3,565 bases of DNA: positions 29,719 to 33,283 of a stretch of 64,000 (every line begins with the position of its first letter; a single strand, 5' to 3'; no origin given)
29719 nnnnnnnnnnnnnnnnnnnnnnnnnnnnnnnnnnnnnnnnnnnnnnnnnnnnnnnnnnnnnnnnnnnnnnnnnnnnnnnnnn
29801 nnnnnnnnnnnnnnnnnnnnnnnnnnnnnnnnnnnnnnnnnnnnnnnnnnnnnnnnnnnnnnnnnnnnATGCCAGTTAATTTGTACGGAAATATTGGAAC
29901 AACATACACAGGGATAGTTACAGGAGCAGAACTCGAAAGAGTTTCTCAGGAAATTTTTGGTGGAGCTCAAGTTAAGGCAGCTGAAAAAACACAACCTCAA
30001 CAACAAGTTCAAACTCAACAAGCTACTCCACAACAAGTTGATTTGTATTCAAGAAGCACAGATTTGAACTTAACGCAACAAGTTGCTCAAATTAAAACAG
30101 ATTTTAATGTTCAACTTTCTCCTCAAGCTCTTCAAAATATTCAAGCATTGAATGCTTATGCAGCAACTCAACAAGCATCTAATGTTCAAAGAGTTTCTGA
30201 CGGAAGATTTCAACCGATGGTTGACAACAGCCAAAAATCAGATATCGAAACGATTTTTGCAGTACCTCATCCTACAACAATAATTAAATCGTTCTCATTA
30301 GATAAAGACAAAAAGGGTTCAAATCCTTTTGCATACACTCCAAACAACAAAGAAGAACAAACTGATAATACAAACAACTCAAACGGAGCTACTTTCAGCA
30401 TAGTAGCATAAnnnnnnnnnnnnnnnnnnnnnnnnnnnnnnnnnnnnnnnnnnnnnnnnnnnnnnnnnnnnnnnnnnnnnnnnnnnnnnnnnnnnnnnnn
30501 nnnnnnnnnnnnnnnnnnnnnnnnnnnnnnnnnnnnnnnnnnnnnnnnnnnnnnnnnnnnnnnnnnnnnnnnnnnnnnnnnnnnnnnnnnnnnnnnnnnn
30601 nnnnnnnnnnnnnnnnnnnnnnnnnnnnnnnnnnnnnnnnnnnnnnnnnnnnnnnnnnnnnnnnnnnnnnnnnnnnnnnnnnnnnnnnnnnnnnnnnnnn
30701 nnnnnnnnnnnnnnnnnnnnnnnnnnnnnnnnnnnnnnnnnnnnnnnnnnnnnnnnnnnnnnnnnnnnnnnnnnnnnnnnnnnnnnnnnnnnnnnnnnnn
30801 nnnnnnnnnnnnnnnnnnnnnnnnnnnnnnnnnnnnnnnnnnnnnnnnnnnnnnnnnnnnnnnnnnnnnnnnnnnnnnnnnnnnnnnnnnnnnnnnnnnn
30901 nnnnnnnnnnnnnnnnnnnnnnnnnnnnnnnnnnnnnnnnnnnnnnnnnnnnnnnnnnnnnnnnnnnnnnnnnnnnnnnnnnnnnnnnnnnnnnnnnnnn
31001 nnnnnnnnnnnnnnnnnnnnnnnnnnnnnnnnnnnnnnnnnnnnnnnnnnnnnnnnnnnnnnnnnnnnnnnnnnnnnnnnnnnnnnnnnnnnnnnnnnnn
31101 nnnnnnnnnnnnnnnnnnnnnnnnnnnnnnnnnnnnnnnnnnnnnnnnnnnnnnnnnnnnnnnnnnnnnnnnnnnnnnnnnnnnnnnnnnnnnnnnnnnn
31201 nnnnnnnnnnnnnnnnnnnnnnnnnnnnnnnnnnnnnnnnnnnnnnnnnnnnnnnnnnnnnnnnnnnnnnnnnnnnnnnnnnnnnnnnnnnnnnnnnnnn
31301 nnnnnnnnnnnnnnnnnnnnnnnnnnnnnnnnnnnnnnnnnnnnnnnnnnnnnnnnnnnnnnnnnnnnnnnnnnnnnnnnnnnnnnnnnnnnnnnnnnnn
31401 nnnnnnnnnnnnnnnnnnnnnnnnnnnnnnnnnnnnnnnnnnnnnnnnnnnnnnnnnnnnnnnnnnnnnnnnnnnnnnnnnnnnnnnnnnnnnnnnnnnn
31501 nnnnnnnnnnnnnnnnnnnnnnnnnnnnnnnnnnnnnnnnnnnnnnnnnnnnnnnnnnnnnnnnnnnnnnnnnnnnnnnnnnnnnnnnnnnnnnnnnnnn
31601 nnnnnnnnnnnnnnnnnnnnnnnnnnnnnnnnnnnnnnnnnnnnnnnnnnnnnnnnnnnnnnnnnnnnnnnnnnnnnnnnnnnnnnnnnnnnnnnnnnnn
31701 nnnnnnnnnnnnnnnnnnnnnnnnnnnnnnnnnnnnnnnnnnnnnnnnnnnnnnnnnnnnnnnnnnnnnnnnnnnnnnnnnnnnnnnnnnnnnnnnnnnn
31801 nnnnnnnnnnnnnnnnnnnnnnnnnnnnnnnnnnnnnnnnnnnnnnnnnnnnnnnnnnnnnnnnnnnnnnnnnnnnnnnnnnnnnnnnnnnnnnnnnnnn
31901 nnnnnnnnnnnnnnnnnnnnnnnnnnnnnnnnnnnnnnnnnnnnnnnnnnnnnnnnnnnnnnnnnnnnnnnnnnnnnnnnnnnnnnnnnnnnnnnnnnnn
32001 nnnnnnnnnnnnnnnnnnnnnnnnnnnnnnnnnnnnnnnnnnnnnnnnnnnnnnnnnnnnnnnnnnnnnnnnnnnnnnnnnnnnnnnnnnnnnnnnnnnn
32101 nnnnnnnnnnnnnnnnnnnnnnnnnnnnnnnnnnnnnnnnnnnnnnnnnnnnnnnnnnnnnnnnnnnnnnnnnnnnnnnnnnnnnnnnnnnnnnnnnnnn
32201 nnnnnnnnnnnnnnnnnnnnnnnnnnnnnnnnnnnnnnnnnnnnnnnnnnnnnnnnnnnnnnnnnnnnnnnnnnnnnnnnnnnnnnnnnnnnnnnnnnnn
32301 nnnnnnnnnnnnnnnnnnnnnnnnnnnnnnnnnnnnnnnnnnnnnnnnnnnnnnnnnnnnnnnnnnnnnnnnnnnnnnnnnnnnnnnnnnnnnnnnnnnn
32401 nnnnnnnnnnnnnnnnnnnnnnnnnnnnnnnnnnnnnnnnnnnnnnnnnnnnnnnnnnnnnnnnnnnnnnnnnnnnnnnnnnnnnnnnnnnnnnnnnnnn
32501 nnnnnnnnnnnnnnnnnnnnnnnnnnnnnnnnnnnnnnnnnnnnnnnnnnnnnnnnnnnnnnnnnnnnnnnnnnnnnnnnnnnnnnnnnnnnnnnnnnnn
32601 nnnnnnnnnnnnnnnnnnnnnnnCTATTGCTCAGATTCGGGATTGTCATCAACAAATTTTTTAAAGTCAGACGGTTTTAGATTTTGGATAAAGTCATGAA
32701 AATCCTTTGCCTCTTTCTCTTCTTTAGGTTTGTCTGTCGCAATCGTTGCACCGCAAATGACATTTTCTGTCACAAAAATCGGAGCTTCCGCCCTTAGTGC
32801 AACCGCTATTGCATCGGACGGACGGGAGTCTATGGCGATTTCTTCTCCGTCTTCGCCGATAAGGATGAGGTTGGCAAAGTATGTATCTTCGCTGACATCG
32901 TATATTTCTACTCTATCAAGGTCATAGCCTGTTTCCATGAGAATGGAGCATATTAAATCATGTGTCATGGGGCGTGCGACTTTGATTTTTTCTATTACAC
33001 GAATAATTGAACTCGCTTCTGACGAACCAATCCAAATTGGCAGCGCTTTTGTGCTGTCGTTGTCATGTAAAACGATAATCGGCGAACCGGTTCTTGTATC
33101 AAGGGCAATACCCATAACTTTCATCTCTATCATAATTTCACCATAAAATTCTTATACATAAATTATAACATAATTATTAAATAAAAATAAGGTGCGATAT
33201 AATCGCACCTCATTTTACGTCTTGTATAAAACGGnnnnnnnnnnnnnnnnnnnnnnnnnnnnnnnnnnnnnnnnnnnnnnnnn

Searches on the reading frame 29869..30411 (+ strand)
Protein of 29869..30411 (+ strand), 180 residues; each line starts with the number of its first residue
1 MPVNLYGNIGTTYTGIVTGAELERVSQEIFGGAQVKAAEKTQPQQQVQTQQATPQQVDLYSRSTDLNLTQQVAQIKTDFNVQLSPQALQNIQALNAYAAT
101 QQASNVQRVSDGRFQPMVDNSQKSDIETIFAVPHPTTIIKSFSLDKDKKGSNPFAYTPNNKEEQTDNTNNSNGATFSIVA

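Call 9: search_protein_families(library=pfam, proteins=[window:29869-30411:+], max_evalue=1)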
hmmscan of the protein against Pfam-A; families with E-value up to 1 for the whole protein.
window:29869-30411:+ (180 aa): 0 families

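Call 35: find_encoding_contigs(protein=window:29869-30411:+, flank=10000, max_places=3)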
Protein window:29869-30411:+ (180 aa): no gene with exactly this product is on record in the collection.

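Call 41: find_homologous_proteins(query=window:29869-30411:+, max_evalue=0.001)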
Query window:29869-30411:+ (180 aa): 48 proteins with E <= 0.001 among 137 candidates.
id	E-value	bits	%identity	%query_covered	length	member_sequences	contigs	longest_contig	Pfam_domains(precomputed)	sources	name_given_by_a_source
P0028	9.5e-109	378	100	100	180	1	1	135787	-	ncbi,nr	ncbi:MAG: hypothetical protein K6A44_05645 [bacterium]|nr:hypothetical protein [bacterium]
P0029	1.4e-98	345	92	100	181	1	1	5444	-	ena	-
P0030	7.7e-95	333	88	100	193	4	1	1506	-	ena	-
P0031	2.4e-92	325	85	100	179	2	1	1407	-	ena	-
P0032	2.1e-89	315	82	100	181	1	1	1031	-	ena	-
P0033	3.3e-89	315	84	100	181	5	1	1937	-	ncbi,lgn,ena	-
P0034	9.6e-89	313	81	100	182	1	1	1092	-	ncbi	-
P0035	9.7e-87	307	82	100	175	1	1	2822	-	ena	-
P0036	2.6e-86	305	81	100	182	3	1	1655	-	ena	-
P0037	6.7e-86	304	81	100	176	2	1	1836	-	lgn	-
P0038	1.6e-85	303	80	100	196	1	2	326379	-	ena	-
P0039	5.0e-85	301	80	100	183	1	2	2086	-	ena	-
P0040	4.9e-83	295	77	100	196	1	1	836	-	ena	-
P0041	3.1e-81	289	78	100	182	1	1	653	-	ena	-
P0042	5.4e-67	243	66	100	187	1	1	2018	-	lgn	-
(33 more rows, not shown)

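Call 46: find_encoding_contigs(protein=P0038, flank=10000, max_places=2)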
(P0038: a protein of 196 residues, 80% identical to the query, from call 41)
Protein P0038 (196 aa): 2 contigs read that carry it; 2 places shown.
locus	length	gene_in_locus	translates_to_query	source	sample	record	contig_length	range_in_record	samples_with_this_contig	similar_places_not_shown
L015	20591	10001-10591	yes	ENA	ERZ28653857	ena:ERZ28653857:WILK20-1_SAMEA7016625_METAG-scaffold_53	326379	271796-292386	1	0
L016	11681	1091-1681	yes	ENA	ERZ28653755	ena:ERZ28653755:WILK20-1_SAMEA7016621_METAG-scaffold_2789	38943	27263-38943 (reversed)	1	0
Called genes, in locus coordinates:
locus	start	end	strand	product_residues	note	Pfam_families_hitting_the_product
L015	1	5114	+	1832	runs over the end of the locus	PF07699:Ephrin_rec_like (faint), PF26745:SPM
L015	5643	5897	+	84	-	PF05768:Glrx-like (faint), PF00462:Glutaredoxin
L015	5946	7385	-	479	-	-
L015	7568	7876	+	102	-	-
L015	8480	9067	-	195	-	PF01725:Ham1p_like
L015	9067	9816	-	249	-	PF01255:Prenyltransf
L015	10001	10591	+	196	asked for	-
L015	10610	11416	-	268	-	-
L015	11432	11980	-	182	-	-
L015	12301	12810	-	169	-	PF02577:BFN_dom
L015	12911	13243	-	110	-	PF13451:zf_Tbcl, PF23477:zf_Tbcl_2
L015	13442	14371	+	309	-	PF00140:Sigma70_r1_2, PF04542:Sigma70_r2, PF04539:Sigma70_r3, PF04545:Sigma70_r4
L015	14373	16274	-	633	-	PF01590:GAF, PF00990:GGDEF, PF13487:HD_5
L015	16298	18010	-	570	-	PF00587:tRNA-synt_2b, PF04073:tRNA_edit, PF03129:HGTP_anticodon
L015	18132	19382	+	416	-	PF01263:Aldose_epim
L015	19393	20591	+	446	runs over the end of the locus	PF02861:Clp_N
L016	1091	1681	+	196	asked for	-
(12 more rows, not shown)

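Call 66: search_protein_families(library=ncbifam, proteins=[L015:13442-14371:+], max_evalue=0.00001)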
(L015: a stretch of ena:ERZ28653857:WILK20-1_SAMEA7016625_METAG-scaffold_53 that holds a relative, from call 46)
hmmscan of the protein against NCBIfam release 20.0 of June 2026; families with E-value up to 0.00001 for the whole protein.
L015:13442-14371:+ (309 aa): 47 families (the best 25 are shown)
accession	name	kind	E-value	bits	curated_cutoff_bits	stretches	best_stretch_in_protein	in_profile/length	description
NF004208.0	PRK05658.1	equivalog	8.9e-98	328.9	555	1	66-308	386-629/631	RNA polymerase sigma factor RpoD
NF006666.0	PRK09210.1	equivalog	1.3e-95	320.8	572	1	21-308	83-369/370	RNA polymerase sigma factor RpoD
TIGR02393.1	RpoD_Cterm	equivalog_domain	4.3e-88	294.9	354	1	74-308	2-237/238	RNA polymerase sigma factor RpoD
NF005643.0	PRK07406.1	equivalog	9.2e-88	294.9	500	1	69-309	157-397/397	RNA polymerase sigma factor RpoD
NF041931.2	MzaA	equivalog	2.4e-85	287.8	800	1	62-308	467-714/726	MZA anti-phage system associated sigma-70 family RNA polymerase sigma factor MzaA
NF004561.0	PRK05901.1-3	equivalog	1.4e-84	285.2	582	1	69-308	296-536/537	RNA polymerase sigma factor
TIGR02997.1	Sig70-cyanoRpoD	subfamily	1.4e-84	283.9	384.5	1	69-296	71-298/298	RNA polymerase sigma factor, RpoD/SigA family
NF005920.0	PRK07921.1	subfamily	2e-82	276.9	464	1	69-307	87-326/328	RNA polymerase sigma factor SigB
NF004560.0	PRK05901.1-1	equivalog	8.3e-82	275.9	711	1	70-308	276-515/516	RNA polymerase sigma factor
TIGR02394.1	rpoS_proteo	equivalog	2.4e-79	266.8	378.7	1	29-298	7-273/285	RNA polymerase sigma factor RpoS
NF004564.0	PRK05901.2-2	equivalog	2.1e-77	260.8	617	1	18-308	194-493/500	RNA polymerase sigma factor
NF004207.0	PRK05657.1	equivalog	5.8e-76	255.9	394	1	18-301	39-319/329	RNA polymerase sigma factor RpoS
NF004566.0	PRK05901.2-4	equivalog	1.1e-74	252.2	531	1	25-307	145-442/448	RNA polymerase sigma factor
NF004565.0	PRK05901.2-3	equivalog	8.2e-73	245.9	484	1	28-308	209-499/501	RNA polymerase sigma factor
NF004562.0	PRK05901.1-4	equivalog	4.4e-72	243.4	779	1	71-308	315-553/571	RNA polymerase sigma factor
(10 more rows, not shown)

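Call 86: search_solved_structures(query=A5, max_evalue=10)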
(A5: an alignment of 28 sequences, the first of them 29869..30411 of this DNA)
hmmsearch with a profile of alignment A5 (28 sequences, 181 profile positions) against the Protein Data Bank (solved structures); distinct sequences matched with E-value up to 10: 1.
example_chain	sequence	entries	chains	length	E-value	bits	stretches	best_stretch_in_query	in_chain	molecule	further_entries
2yww_A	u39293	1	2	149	0.098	15.5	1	106-171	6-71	Aspartate carbamoyltransferase regulatory chain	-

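Call 87: search_protein_families(library=pfam, alignment_id=A5, max_evalue=1)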
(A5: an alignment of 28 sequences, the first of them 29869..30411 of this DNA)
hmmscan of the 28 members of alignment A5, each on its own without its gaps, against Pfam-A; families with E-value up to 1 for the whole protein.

A. member 1, window:29869-30411:+ (180 aa): 0 families

B. families by the number of members that match (of 28 scanned): 11 families
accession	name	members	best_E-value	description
PF17883.6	MBG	4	0.0057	MBG domain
PF21745.2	PMI1_PMIR1-2_C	4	0.032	PMI1/PMIR1-2, C-terminal domain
PF20733.2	LRIM1_dimer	1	0.016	Dimerization domain in LRIM1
PF24902.1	Ig_NUP210_9th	1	0.044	NUP210, Ig-like domain 9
PF18235.6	OST_P2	1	0.046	Oligosaccharyltransferase Peripheral 2 domain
PF02556.19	SecB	1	0.086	Preprotein translocase subunit SecB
PF01420.25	Methylase_S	1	0.1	Type I restriction modification DNA specificity domain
PF12912.12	N_NLPC_P60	1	0.11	NLPC_P60 stabilising domain, N term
PF04830.18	DUF637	1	0.17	Possible hemagglutinin (DUF637)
PF13378.12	MR_MLE_C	1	0.23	Enolase C-terminal domain-like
PF05387.16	Chorion_3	1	0.47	Chorion family 3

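Call 88: predict_structure(alignment_id=A5)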
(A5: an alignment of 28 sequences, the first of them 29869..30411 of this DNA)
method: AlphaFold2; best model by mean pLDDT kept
length: 180 residues; sequences in the alignment: 28
mean_pLDDT: 51.7   pTM: 0.18
mean pLDDT of the five models: 51.7, 48.8, 47.8, 46.4, 45.6
residues with pLDDT >= 90: 0; 70-90: 7; 50-70: 109; < 50: 64
segments of 3 or more residues with pLDDT < 50: 1-5, 13-15, 36-54, 159-180
pLDDT, mean of each block of 10 residues (from residue 1): 46 51 55 46 40 51 55 51 67 67 53 56 54 55 54 52 37 42
secondary structure, 60 per line:
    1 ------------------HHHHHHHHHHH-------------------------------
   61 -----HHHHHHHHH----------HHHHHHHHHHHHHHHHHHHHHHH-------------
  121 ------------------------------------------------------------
elements in order: H19-29 H66-74 H85-107
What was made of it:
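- Tried and rejected: The same applies to the 180-aa protein (pLDDT 52, call 88).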

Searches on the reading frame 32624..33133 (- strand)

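Call 51: search_protein_families(library=pfam, proteins=[window:32624-33133:-], max_evalue=0.00001)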
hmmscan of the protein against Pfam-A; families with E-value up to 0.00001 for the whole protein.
window:32624-33133:- (169 aa): 1 family
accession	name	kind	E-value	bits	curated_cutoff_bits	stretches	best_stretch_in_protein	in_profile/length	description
PF02577.19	BFN_dom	-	1.4e-36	125.1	27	1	20-131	1-109/112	Bifunctional nuclease domain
